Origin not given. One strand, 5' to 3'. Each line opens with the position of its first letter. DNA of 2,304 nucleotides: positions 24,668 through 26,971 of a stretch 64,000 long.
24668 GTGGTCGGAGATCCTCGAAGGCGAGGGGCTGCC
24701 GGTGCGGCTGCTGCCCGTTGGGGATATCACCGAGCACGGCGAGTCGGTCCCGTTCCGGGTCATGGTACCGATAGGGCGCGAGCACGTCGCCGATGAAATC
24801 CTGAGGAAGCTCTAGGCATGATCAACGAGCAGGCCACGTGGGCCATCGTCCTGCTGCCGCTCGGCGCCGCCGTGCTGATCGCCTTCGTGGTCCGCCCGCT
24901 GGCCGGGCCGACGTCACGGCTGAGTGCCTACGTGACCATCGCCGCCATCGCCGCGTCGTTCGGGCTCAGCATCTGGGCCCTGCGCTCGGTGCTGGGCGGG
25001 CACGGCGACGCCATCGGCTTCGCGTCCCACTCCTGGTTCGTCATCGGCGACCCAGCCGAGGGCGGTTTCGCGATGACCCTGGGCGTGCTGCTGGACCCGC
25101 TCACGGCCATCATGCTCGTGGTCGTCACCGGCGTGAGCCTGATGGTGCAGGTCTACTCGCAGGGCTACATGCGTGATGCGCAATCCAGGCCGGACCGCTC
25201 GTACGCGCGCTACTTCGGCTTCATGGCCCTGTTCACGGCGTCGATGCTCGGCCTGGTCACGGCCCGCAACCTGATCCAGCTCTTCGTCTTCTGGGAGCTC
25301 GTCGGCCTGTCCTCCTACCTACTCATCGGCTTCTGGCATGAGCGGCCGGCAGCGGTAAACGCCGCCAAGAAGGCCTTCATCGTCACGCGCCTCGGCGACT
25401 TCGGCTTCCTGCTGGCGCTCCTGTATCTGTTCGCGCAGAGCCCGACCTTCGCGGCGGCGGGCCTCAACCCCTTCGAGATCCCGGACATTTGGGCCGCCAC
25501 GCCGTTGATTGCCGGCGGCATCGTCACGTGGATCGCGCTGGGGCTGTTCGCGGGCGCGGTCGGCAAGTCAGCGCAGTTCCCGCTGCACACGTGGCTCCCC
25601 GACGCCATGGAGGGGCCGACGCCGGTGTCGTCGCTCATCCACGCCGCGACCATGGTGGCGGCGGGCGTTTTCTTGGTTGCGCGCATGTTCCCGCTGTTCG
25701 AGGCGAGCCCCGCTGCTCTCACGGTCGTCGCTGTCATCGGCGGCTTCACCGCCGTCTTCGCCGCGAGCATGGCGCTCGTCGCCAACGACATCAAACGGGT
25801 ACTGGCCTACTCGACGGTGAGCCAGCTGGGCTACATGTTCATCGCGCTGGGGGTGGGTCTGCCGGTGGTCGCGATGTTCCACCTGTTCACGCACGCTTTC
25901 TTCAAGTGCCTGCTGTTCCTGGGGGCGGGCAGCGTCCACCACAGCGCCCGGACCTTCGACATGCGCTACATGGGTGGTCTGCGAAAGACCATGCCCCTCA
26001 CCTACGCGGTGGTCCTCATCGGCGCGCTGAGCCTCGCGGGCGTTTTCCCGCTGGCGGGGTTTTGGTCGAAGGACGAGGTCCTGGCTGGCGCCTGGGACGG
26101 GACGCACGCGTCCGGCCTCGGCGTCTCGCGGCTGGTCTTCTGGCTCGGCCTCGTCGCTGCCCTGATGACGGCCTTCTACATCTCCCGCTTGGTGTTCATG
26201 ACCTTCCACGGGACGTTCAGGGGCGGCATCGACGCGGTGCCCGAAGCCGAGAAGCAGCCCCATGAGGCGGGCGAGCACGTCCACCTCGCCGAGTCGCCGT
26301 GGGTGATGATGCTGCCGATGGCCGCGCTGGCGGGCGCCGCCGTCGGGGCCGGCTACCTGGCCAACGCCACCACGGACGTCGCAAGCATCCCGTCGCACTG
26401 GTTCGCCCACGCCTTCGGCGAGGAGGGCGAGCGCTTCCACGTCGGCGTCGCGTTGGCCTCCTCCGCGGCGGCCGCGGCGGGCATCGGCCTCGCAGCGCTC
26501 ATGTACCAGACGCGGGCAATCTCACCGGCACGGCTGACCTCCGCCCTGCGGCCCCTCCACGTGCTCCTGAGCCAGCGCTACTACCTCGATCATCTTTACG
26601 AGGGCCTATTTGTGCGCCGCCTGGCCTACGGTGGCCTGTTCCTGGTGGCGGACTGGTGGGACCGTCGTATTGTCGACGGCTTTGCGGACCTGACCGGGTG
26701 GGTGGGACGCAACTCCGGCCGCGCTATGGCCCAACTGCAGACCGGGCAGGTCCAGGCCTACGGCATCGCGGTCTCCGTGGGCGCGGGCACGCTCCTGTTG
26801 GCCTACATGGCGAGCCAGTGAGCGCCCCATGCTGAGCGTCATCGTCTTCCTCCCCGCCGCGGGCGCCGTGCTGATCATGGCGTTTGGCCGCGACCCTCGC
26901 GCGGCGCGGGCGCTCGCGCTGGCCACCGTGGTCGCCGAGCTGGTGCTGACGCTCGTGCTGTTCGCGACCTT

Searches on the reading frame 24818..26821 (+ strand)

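Call 74: search_protein_families(library=pfam, proteins=[window:24818-26821:+], max_evalue=0.00001)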
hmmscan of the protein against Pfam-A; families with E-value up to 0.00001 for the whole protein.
window:24818-26821:+ (667 aa): 2 families
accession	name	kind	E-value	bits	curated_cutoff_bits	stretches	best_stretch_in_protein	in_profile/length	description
PF00361.26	Proton_antipo_M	-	1.8e-77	260.9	21.5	1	149-431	1-281/294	NADH:quinone oxidoreductase/Mrp antiporter, TM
PF00662.26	Proton_antipo_N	-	8e-17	61.3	24.5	1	82-133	5-51/51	NADH-Ubiquinone oxidoreductase (complex I), chain 5 N-terminus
